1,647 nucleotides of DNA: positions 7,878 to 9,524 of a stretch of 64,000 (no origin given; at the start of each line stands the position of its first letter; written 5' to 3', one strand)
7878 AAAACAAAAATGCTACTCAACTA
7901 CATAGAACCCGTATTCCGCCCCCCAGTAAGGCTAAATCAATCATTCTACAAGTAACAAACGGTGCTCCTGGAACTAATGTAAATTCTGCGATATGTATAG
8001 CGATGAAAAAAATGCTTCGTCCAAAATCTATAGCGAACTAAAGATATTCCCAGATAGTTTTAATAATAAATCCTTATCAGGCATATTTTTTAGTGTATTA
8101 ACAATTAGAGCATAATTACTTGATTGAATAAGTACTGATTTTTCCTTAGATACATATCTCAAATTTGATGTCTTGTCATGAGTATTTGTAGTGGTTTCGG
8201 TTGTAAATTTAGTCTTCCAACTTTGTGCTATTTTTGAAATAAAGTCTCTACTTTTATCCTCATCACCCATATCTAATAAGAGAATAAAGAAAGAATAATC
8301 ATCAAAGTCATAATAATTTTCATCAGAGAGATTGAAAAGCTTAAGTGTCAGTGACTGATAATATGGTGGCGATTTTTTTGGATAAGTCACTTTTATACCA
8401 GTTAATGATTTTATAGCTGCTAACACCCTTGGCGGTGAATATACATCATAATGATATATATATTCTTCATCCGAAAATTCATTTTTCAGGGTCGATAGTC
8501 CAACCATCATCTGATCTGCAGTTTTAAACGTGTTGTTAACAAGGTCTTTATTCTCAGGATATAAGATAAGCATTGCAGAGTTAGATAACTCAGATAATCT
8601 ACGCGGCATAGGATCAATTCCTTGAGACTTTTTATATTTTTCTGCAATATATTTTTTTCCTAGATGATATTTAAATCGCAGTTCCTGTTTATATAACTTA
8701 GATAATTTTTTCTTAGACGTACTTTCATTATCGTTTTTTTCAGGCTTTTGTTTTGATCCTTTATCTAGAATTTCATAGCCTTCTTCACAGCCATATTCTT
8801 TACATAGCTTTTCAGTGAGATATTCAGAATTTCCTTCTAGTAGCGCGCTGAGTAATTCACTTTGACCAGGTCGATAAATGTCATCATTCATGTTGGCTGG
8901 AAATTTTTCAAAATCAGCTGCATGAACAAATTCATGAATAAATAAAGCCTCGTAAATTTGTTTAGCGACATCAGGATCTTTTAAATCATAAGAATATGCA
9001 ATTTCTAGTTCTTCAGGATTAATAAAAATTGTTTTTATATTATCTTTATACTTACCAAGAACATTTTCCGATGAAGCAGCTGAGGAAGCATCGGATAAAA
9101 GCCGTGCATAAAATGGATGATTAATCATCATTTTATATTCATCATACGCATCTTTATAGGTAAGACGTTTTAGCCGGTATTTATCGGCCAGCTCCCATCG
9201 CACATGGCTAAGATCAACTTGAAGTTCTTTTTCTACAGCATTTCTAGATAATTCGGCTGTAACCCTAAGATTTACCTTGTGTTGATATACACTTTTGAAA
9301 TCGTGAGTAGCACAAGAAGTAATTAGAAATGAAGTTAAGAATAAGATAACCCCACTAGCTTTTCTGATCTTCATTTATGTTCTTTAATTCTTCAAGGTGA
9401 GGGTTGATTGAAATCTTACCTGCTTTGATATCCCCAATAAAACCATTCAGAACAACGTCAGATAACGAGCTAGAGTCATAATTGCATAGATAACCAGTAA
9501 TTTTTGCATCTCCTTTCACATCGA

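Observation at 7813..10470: Low-GC two-lipoprotein islet bracketed by a diverged 230-bp direct duplication of the 5' end of the CX4CX2C radical-SAM gene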

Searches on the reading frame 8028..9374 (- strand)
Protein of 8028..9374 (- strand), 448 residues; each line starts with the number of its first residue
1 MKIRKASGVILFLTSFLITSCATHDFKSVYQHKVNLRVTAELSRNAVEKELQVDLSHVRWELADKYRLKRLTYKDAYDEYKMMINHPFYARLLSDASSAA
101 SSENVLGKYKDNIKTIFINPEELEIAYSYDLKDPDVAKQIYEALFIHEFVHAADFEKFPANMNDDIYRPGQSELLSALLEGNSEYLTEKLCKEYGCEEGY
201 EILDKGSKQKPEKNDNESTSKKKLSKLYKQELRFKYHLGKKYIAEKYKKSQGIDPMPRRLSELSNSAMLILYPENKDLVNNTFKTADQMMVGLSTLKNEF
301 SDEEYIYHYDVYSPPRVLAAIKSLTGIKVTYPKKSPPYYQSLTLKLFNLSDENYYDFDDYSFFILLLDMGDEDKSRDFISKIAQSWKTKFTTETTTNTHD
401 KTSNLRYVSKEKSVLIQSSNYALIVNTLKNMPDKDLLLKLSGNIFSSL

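Call 9: search_protein_families(library=pfam, proteins=[window:8028-9374:-], max_evalue=0.01)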
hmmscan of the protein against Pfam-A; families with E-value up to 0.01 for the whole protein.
window:8028-9374:- (448 aa): 0 families

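Call 10: search_protein_families(library=ncbifam, proteins=[window:8028-9374:-], max_evalue=0.01)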
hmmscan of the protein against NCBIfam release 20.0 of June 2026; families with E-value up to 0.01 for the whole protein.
window:8028-9374:- (448 aa): 0 families

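Call 24: find_homologous_proteins(query=window:8028-9374:-, max_evalue=0.001)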
Query window:8028-9374:- (448 aa): 8 proteins with E <= 0.001 among 8000 candidates.
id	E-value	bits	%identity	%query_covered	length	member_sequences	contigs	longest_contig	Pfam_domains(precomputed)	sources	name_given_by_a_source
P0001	8.2e-293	988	100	100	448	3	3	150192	-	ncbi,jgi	jgi:hypothetical protein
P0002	2.1e-225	766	76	100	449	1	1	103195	-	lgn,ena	-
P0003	3.1e-166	572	58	100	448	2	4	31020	-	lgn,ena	-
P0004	4.4e-165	568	58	100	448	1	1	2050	-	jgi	jgi:hypothetical protein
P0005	7.2e-165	567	59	96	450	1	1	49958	-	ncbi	-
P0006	2.1e-157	542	57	100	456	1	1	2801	-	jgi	jgi:hypothetical protein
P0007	7.1e-144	498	51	98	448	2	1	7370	-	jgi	jgi:hypothetical protein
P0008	3.3e-141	489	51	99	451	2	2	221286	-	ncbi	-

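Call 27: find_encoding_contigs(protein=P0002, flank=8000, max_places=3)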
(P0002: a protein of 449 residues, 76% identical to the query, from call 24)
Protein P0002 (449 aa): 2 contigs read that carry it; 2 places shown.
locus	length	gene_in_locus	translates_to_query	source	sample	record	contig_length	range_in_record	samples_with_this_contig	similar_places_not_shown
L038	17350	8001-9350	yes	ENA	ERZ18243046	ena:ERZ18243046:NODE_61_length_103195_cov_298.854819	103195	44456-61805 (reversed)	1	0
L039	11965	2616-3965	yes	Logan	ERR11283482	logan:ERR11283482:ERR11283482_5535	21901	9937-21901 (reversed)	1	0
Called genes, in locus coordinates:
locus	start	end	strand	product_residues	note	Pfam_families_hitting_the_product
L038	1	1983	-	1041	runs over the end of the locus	PF00873:ACR_tran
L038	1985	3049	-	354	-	PF00364:Biotin_lipoyl (faint), PF25917:BSH_RND (weak), PF25973:BSH_CzcB (weak), PF25954:Beta-barrel_RND_2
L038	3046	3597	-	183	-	PF03551:PadR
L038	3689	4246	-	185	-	PF01871:AMMECR1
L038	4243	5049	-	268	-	PF01875:Memo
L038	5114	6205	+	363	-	PF04055:Radical_SAM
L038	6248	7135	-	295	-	PF04055:Radical_SAM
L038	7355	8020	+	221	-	-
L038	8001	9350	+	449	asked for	-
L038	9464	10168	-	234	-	PF01411:tRNA-synt_2c, PF07973:tRNA_SAD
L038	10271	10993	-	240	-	PF00106:adh_short, PF08659:KR, PF23441:SDR (faint), PF13561:adh_short_C2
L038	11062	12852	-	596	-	PF07167:PhaC_N, PF00561:Abhydrolase_1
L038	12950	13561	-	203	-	PF02163:Peptidase_M50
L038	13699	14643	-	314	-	PF00072:Response_reg (weak), PF11849:DUF3369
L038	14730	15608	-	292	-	PF08668:HDOD, PF01966:HD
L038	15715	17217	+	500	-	PF02646:RmuC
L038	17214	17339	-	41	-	-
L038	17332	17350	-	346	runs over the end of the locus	PF00111:Fer2, PF00970:FAD_binding_6, PF00175:NAD_binding_1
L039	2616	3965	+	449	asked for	-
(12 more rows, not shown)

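Call 28: find_encoding_contigs(protein=P0005, flank=8000, max_places=3)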
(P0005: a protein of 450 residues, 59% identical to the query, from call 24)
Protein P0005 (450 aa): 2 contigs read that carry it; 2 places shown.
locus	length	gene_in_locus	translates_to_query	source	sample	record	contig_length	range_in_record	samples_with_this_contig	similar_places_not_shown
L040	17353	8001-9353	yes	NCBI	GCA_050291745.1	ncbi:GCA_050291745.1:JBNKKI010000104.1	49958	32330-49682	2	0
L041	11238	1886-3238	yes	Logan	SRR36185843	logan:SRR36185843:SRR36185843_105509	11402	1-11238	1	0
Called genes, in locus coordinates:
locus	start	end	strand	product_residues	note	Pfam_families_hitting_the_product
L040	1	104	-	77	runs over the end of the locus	-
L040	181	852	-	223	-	PF04012:PspA_IM30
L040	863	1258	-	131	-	-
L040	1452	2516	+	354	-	PF00158:Sigma54_activat, PF14532:Sigma54_activ_2, PF01078:Mg_chelatase (faint), PF07728:AAA_5, PF25601:AAA_lid_14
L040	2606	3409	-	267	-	PF10127:RlaP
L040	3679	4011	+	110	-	-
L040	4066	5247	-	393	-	PF03594:BenE, PF16983:MFS_MOT1 (faint)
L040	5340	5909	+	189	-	PF01381:HTH_3, PF13560:HTH_31, PF07883:Cupin_2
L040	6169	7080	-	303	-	PF00892:EamA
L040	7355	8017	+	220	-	-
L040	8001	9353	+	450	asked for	-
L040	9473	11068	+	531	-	PF21832:DUF6892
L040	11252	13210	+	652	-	PF12974:Phosphonate-bd, PF00989:PAS, PF08448:PAS_4, PF13188:PAS_8 (weak), PF08447:PAS_3 (weak), PF13426:PAS_9, PF00990:GGDEF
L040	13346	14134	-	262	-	PF00497:SBP_bac_3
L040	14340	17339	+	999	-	PF00989:PAS, PF08448:PAS_4 (weak), PF13426:PAS_9, PF00989:PAS, PF08448:PAS_4, PF13426:PAS_9, PF00990:GGDEF, PF00563:EAL, +2 more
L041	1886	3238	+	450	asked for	-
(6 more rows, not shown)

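Call 29: find_encoding_contigs(protein=P0008, flank=8000, max_places=3)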
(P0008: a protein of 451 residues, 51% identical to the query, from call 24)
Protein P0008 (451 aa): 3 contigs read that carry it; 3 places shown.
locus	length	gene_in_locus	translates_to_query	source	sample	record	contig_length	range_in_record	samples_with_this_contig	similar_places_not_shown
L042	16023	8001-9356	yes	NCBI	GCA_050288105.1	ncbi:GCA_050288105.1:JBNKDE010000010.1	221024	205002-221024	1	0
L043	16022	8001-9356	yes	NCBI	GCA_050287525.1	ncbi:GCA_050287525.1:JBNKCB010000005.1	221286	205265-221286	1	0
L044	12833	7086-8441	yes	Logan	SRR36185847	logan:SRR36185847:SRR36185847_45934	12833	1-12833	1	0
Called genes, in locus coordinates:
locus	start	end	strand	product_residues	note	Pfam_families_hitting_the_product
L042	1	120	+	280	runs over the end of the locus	PF05368:NmrA, PF13460:NAD_binding_10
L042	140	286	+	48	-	-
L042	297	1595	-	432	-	PF00512:HisKA, PF02518:HATPase_c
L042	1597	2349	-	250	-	PF00072:Response_reg, PF00486:Trans_reg_C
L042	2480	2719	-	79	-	-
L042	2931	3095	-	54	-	-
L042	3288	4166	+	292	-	-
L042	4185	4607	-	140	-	PF10025:DUF2267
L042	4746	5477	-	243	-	PF01936:NYN, PF12872:OST-HTH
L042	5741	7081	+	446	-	PF02469:Fasciclin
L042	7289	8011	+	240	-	-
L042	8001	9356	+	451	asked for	-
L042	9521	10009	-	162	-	PF11563:Protoglobin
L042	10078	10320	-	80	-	PF04325:DUF465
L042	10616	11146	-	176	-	PF12915:DUF3833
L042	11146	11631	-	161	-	PF16036:Chalcone_3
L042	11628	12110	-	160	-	PF11086:DUF2878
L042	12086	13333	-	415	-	PF02353:CMAS, PF13489:Methyltransf_23, PF08241:Methyltransf_11, PF08242:Methyltransf_12 (weak), PF13649:Methyltransf_25, PF13847:Methyltransf_31 (weak)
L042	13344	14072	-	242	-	PF07103:DUF1365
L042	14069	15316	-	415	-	PF01266:DAO (weak), PF01593:Amino_oxidase, PF13450:NAD_binding_8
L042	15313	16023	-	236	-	?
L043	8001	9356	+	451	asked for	-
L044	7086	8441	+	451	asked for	-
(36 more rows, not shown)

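Call 45: find_encoding_contigs(protein=P0003, flank=6000, max_places=3)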
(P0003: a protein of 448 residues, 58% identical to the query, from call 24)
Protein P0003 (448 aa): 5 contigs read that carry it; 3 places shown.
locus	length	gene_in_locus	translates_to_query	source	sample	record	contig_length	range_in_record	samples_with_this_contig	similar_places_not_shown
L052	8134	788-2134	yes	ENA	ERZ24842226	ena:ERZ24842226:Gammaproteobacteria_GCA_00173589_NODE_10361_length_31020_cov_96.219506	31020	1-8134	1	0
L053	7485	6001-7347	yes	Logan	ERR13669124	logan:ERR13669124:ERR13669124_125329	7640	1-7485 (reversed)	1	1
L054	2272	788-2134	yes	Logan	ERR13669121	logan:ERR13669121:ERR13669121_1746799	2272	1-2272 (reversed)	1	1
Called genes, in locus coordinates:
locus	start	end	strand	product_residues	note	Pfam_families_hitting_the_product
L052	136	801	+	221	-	-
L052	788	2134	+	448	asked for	-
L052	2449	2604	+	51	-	-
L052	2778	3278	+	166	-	PF07963:N_methyl (weak)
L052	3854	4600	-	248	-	PF03502:Channel_Tsx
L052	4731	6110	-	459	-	PF00860:Xan_ur_permease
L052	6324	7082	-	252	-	PF03167:UDG (weak)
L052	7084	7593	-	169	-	PF09349:OHCU_decarbox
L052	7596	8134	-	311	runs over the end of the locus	PF01522:Polysacc_deac_1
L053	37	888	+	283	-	PF02085:Cytochrom_CIII (faint)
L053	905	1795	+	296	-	PF12974:Phosphonate-bd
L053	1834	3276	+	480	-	PF00672:HAMP (weak), PF00512:HisKA, PF02518:HATPase_c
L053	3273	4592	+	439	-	PF00072:Response_reg, PF00158:Sigma54_activat, PF01078:Mg_chelatase (faint), PF14532:Sigma54_activ_2, PF07726:AAA_3 (weak), PF07728:AAA_5 (weak), PF25601:AAA_lid_14, PF02954:HTH_8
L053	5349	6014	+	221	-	-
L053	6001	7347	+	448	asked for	-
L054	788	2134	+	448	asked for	-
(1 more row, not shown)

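Call 52: find_related_loci(query=A3, collection=metagenome_contigs, flank=5000)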
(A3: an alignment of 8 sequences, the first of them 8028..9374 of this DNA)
Query A3 (448 aa) in metagenome_contigs; peptide patterns used: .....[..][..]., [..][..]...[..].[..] (x = any residue, [..] = any of these).
571 stretches matched a pattern, but none encodes a relative of the query by tblastn (E <= 1e-3).
